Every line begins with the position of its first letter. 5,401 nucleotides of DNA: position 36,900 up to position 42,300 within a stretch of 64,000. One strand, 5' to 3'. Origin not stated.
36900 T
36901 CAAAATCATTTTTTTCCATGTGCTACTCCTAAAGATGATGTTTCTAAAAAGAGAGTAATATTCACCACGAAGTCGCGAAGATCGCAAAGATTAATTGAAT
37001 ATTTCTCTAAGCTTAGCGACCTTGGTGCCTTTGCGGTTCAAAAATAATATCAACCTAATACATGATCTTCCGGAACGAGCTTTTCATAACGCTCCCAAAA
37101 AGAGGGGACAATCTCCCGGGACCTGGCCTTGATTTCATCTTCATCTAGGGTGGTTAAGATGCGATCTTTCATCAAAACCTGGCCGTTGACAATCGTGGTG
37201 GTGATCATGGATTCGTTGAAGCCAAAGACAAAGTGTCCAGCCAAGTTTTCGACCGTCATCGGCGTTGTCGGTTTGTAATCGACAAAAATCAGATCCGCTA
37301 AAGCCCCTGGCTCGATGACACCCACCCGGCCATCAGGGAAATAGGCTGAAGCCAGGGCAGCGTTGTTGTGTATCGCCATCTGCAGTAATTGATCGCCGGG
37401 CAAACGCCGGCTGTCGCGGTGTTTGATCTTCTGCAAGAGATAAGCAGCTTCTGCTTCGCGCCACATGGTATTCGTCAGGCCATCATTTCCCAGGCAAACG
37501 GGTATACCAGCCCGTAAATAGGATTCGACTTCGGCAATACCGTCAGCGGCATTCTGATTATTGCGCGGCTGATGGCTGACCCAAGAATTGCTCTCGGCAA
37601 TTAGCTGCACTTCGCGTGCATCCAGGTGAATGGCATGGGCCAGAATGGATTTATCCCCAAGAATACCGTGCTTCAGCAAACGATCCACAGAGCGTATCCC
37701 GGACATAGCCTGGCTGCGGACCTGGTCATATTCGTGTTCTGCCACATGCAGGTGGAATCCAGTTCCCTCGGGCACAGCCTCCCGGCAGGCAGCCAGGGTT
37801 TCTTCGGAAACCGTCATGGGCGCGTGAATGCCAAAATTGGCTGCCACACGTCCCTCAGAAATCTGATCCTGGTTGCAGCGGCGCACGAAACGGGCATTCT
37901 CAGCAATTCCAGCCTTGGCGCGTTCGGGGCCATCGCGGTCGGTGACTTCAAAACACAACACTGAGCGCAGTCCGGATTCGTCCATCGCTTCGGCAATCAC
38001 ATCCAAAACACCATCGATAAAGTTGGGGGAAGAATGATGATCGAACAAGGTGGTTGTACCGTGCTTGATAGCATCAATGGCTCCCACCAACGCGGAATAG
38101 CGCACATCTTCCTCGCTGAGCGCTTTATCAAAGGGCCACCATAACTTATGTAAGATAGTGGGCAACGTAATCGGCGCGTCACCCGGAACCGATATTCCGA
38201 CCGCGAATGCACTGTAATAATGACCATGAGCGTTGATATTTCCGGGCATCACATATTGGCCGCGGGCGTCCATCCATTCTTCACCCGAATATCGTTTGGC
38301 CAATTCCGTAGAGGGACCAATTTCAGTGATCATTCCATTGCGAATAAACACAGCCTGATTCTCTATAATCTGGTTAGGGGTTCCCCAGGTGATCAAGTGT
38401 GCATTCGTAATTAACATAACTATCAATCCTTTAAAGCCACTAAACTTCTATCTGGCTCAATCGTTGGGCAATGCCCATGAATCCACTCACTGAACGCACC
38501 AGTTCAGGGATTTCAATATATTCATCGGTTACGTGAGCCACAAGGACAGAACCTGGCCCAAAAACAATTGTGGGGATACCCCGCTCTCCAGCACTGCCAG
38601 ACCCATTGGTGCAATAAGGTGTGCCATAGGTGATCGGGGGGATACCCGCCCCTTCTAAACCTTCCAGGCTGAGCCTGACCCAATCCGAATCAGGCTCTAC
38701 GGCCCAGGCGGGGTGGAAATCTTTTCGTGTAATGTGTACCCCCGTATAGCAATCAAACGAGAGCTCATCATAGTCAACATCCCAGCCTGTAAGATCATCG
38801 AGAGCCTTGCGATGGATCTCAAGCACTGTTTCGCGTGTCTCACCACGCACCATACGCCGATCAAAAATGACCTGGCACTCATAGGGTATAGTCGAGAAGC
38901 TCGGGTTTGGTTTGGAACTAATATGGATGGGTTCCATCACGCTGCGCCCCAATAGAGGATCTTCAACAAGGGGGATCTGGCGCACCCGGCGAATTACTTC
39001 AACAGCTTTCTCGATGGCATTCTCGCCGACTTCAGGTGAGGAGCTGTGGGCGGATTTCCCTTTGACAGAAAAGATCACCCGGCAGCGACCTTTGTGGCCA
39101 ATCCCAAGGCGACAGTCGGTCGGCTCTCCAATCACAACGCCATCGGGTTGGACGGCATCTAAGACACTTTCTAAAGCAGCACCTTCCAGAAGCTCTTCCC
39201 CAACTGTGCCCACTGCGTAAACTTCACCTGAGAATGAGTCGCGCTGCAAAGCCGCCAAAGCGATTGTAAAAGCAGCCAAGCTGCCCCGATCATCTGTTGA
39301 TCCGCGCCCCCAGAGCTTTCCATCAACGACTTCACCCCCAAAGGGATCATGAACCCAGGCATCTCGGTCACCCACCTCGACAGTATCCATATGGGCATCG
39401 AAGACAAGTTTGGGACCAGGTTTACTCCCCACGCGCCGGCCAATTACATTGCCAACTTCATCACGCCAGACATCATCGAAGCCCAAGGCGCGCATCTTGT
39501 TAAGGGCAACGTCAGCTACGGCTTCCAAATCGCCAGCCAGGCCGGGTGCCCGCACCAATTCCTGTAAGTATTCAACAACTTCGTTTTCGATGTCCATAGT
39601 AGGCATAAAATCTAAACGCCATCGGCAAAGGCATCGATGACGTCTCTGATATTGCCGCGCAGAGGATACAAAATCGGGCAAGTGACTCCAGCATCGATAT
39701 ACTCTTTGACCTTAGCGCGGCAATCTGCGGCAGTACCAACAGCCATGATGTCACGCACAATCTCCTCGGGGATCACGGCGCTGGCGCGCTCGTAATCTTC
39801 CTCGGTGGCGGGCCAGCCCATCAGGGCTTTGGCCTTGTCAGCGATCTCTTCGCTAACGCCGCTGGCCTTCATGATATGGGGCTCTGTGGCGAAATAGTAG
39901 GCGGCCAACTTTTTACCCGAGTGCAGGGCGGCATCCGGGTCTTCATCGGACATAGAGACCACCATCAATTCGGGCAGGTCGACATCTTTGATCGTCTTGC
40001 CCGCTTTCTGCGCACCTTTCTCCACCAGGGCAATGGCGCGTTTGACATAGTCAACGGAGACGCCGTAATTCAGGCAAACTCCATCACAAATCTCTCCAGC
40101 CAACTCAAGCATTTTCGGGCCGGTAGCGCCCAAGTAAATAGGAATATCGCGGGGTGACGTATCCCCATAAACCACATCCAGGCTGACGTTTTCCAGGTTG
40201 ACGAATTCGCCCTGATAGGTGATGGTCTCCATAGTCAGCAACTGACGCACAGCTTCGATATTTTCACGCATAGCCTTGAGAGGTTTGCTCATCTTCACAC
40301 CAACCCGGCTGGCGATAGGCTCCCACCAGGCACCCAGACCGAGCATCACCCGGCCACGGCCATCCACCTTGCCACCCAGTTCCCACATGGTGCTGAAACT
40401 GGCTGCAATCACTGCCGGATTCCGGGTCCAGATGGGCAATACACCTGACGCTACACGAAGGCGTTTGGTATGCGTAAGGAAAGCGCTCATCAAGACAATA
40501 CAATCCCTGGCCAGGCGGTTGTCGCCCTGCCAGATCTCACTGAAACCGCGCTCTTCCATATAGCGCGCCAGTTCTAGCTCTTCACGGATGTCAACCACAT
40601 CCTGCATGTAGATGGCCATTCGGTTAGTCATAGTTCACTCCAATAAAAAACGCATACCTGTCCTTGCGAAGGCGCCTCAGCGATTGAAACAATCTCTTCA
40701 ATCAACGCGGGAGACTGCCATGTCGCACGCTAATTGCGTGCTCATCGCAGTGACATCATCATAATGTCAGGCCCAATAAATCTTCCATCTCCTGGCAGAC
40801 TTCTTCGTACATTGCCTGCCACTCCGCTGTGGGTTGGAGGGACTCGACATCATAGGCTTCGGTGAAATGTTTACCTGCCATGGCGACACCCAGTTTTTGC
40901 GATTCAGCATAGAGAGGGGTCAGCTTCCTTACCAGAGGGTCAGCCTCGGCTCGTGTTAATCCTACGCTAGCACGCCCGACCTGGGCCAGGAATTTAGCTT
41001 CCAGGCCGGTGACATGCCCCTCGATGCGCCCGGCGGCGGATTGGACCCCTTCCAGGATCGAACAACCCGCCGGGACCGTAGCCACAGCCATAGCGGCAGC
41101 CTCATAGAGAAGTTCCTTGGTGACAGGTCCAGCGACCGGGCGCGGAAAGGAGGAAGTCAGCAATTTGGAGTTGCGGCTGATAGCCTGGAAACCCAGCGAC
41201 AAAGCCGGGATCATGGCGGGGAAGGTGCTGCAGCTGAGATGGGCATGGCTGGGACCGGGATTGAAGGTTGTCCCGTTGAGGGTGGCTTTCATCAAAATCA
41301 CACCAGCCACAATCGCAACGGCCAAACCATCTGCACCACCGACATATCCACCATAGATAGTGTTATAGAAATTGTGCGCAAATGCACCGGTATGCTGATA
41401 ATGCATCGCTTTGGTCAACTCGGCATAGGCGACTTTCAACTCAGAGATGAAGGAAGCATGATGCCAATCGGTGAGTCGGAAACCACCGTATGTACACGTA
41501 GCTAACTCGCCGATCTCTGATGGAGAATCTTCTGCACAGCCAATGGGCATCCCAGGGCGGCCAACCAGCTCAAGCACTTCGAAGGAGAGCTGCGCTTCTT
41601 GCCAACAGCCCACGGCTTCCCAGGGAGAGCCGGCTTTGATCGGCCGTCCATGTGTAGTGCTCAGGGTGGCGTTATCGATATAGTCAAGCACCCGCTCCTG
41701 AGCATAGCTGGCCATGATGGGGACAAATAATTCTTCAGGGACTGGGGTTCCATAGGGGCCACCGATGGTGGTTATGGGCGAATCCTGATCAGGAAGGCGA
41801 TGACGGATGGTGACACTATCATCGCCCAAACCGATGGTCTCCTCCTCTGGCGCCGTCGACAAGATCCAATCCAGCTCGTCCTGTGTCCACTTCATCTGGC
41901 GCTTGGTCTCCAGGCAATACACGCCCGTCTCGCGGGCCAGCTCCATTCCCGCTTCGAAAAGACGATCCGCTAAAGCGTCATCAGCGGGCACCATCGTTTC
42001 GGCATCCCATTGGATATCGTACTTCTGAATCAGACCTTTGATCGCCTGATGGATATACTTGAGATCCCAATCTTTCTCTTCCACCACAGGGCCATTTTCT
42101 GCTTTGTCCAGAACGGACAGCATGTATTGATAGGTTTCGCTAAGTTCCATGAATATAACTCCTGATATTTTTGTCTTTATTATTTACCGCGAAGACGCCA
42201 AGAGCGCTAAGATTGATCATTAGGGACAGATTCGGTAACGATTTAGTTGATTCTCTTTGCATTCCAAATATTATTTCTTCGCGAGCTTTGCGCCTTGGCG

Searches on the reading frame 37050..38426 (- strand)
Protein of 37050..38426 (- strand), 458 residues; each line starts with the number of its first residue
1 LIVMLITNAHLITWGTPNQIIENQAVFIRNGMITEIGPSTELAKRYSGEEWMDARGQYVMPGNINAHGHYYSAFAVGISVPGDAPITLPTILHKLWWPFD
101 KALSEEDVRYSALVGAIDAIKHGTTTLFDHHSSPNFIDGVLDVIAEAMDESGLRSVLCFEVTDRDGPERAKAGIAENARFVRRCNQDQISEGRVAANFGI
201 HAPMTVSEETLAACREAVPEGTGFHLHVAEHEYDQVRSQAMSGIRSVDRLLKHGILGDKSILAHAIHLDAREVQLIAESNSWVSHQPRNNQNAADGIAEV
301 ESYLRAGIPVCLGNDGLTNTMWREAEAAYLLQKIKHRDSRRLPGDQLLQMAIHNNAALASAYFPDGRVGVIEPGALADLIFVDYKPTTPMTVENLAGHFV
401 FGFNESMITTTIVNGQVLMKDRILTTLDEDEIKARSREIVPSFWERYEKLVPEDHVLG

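Call 5: search_protein_families(library=pfam, proteins=[window:37050-38426:-])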
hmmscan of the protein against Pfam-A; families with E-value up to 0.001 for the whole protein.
window:37050-38426:- (458 aa): 2 families
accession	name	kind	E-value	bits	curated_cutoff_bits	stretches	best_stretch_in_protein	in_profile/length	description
PF01979.26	Amidohydro_1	-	7e-44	150.9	25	1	58-417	1-344/345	Amidohydrolase family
PF07969.17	Amidohydro_3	-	4.3e-12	46.7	29.7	1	286-418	345-471/472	Amidohydrolase family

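Call 20: search_protein_families(library=ncbifam, proteins=[window:37050-38426:-], max_evalue=1e-10)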
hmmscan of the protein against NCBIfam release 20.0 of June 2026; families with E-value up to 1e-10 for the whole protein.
window:37050-38426:- (458 aa): 24 families
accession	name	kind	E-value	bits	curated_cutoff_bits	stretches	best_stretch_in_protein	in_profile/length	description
NF005540.0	PRK07203.1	equivalog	2e-143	478.2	444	1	4-448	2-443/444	putative aminohydrolase SsnA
TIGR03314.1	Se_ssnA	subfamily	1.8e-134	449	455.5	1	4-446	1-440/441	putative selenium metabolism protein SsnA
NF004701.0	PRK06038.1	equivalog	3.5e-70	236.9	609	1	4-438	6-421/432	N-ethylammeline chlorohydrolase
NF005557.0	PRK07228.1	equivalog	1.6e-60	205.1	522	1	4-446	3-440/445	5'-deoxyadenosine deaminase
NF006252.0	PRK08393.1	equivalog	1.8e-59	201.8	617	1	4-440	3-420/424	N-ethylammeline chlorohydrolase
NF006549.0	PRK09045.1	equivalog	5.1e-59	200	540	1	4-438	10-434/444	TRZ/ATZ family hydrolase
NF006055.0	PRK08203.1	equivalog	4e-47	160.8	532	1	4-440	7-447/455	8-oxoguanine deaminase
NF012037.0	PRK15493.1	equivalog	1.1e-44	153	779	1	7-433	6-423/435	bifunctional S-methyl-5'-thioadenosine deaminase/S-adenosylhomocysteine deaminase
NF004995.0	PRK06380.1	subfamily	7.8e-38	130.5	567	1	4-433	3-413/418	metal-dependent hydrolase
NF009059.0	PRK12393.1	equivalog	2.1e-37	129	543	1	4-443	7-455/460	amidohydrolase family protein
NF006056.0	PRK08204.1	subfamily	5e-36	124.4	391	1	4-438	5-435/449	hypothetical protein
NF006681.0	PRK09229.1-2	equivalog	8.5e-31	107.2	362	1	179-428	182-434/451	formimidoylglutamate deiminase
TIGR02967.1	guan_deamin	equivalog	1.9e-29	102.9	375.4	1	19-390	2-368/401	guanine deaminase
NF006679.0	PRK09228.1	subfamily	1.8e-27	96.2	351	1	19-392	27-395/433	guanine deaminase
NF005211.0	PRK06687.1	equivalog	3.7e-27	95.2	703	1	28-425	26-416/419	TRZ/ATZ family protein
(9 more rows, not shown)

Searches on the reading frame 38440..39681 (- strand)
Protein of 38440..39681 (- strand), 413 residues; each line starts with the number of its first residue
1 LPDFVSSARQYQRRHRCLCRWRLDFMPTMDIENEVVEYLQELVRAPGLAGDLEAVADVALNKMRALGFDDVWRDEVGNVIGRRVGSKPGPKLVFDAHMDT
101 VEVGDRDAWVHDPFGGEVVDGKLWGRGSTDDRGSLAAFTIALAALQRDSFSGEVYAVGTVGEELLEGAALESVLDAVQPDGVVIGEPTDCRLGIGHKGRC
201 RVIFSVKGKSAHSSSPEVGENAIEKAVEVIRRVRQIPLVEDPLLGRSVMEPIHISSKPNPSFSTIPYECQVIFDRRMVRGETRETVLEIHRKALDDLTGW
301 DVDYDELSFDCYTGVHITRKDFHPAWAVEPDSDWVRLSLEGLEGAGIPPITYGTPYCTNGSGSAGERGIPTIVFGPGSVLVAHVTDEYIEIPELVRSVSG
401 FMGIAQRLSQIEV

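Call 5: search_protein_families(library=pfam, proteins=[window:38440-39681:-])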
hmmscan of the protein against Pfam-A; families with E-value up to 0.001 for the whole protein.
window:38440-39681:- (413 aa): 3 families
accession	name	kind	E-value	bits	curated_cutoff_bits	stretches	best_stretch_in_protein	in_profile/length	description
PF01546.33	Peptidase_M20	-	1.4e-23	84.3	24.6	1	94-405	2-204/206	Peptidase family M20/M25/M40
PF07687.19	M20_dimer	-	6.4e-16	58.7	21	1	194-298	1-103/107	Peptidase dimerisation domain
PF05343.19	Peptidase_M42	-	1.3e-05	24.8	23.2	0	128-169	132-173/292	M42 glutamyl aminopeptidase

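Call 36: search_protein_families(library=ncbifam, proteins=[window:38440-39681:-], max_evalue=0.00001)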
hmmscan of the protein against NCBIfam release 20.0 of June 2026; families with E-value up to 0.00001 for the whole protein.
window:38440-39681:- (413 aa): 45 families (the best 25 are shown)
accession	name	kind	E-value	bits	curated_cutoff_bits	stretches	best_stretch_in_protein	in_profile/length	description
NF009555.0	PRK13004.1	equivalog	1.3e-102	343.7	321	1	29-409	11-396/399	YgeY family selenium metabolism-linked hydrolase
TIGR03526.1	selenium_YgeY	hypoth_equivalog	2.8e-70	237.2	321.5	1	32-399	12-384/395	YgeY family selenium metabolism-linked hydrolase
TIGR01910.1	DapE-ArgE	subfamily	4.3e-52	177.5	217.6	1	33-397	21-370/373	ArgE/DapE family deacylase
NF006399.0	PRK08651.1-2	equivalog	1.2e-44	152.9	381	1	32-397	3-393/405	succinyl-diaminopimelate desuccinylase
TIGR01892.1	AcOrn-deacetyl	equivalog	2.5e-42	145.3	297.7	1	79-397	52-357/365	acetylornithine deacetylase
NF006365.0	PRK08588.1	subfamily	2.6e-39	135.6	289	1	83-254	59-237/383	succinyl-diaminopimelate desuccinylase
NF005373.0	PRK06915.1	equivalog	9.9e-39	133.5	428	1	76-398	80-407/422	peptidase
NF005710.0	PRK07522.1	subfamily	7.5e-37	127.4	412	1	85-398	64-378/391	acetylornithine deacetylase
NF003367.0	PRK04443.1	equivalog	1.7e-35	123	363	1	31-236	5-192/349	[LysW]-lysine hydrolase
NF006402.0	PRK08651.1-5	equivalog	2.8e-34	118.7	369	1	50-396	19-355/369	succinyl-diaminopimelate desuccinylase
NF006400.0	PRK08651.1-3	equivalog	7.6e-33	113.9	374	1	31-410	31-408/410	succinyl-diaminopimelate desuccinylase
NF005306.0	PRK06837.1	subfamily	8.2e-31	107.2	376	1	28-236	35-246/427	ArgE/DapE family deacylase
NF003474.0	PRK05111.1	equivalog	7.1e-29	100.9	460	1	84-235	68-218/383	acetylornithine deacetylase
TIGR01900.1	dapE-gram_pos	equivalog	7.6e-29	100.7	304.2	1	32-396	2-341/351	succinyl-diaminopimelate desuccinylase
NF009557.0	PRK13009.1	equivalog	1.9e-28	99.7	284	1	33-296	3-278/377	succinyl-diaminopimelate desuccinylase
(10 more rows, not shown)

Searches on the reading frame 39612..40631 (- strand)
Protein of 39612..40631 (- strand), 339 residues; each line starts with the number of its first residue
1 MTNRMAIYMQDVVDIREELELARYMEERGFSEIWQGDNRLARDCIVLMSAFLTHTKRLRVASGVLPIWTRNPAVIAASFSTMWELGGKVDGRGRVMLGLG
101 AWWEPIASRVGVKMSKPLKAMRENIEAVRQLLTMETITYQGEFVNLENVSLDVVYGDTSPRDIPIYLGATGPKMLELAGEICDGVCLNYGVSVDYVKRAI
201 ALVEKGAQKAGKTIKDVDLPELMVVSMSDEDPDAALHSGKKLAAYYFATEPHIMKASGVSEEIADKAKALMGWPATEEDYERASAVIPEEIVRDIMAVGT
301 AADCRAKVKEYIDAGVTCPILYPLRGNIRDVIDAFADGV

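Call 5: search_protein_families(library=pfam, proteins=[window:39612-40631:-])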
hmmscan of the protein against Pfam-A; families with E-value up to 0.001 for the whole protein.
window:39612-40631:- (339 aa): 1 family
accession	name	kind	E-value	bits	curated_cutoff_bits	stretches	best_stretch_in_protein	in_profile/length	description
PF00296.26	Bac_luciferase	-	6.6e-63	213.4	27.9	1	13-317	20-313/314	Luciferase-like monooxygenase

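Call 36: search_protein_families(library=ncbifam, proteins=[window:39612-40631:-], max_evalue=0.00001)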
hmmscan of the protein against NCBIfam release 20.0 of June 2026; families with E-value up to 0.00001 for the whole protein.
window:39612-40631:- (339 aa): 23 families
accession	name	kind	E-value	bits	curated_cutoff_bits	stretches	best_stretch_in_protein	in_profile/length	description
TIGR03555.1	F420_mer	equivalog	1.7e-44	152.5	348.7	1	20-318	16-301/325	5,10-methylenetetrahydromethanopterin reductase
NF002619.0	PRK02271.1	equivalog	3.5e-44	151.4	276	1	17-320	15-304/329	5,10-methylenetetrahydromethanopterin reductase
TIGR03841.1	F420_Rv3093c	subfamily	3.9e-36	125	213.65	1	14-323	8-296/298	LLM class F420-dependent oxidoreductase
TIGR03857.1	F420_MSMEG_2249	hypoth_equivalog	3.3e-33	115.3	218.4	1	12-317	10-317/329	TIGR03857 family LLM class F420-dependent oxidoreductase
TIGR04024.1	F420_NP1902A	hypoth_equivalog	1.2e-32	113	345.4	1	17-313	16-301/330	TIGR04024 family LLM class F420-dependent oxidoreductase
TIGR03559.1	F420_Rv3520c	subfamily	2e-28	99.4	335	1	12-318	9-321/325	LLM class F420-dependent oxidoreductase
TIGR03564.1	F420_MSMEG_4879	subfamily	1.4e-26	93.7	234.25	1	21-246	4-219/265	TIGR03564 family F420-dependent LLM class oxidoreductase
TIGR03617.1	F420_MSMEG_2256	subfamily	7e-25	87.6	278.15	1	22-313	1-290/318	TIGR03617 family F420-dependent LLM class oxidoreductase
TIGR03842.1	F420_CPS_4043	hypoth_equivalog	2.4e-24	86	295.45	1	7-338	4-324/329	TIGR03842 family LLM class F420-dependent oxidoreductase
TIGR03619.1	F420_Rv2161c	subfamily_domain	9.5e-21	74.5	166.9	1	41-222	43-217/247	TIGR03619 family F420-dependent LLM class oxidoreductase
TIGR03554.1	F420_G6P_DH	equivalog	1.1e-19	70.6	420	1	34-252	42-257/331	glucose-6-phosphate dehydrogenase (coenzyme-F420)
TIGR03620.1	F420_MSMEG_4141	subfamily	1.2e-19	70.8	219.8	1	14-316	16-253/280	TIGR03620 family F420-dependent LLM class oxidoreductase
TIGR03560.1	F420_Rv1855c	subfamily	4e-14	53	231.4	1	42-217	50-222/227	TIGR03560 family F420-dependent LLM class oxidoreductase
TIGR03621.1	F420_MSMEG_2516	subfamily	7.2e-14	51.6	213.15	1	4-195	2-183/295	TIGR03621 family F420-dependent LLM class oxidoreductase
TIGR03854.1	F420_MSMEG_3544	hypoth_equivalog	1.3e-13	51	295.6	1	24-228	21-219/290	TIGR03854 family LLM class F420-dependent oxidoreductase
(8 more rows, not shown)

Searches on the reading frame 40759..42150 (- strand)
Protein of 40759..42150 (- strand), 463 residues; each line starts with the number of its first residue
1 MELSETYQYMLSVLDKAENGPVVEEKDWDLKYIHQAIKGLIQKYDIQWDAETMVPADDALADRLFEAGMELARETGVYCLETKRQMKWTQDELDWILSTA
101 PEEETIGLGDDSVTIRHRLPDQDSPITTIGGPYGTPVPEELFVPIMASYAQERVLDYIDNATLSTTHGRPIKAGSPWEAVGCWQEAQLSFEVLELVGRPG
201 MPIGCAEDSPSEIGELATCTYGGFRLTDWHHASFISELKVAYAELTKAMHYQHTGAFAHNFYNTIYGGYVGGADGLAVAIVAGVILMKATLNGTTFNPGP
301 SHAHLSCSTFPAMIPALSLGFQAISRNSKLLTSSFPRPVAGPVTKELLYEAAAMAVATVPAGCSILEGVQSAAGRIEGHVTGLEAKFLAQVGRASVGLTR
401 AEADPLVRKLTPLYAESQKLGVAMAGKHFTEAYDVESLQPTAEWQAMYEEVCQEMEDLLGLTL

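Call 6: search_protein_families(library=pfam, proteins=[window:40759-42150:-])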
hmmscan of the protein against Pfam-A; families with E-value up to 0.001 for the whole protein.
window:40759-42150:- (463 aa): 1 family
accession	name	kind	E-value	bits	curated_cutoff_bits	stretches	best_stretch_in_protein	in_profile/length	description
PF05369.18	MtmB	-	2.1e-93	314.1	25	1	12-458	5-448/450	Monomethylamine methyltransferase MtmB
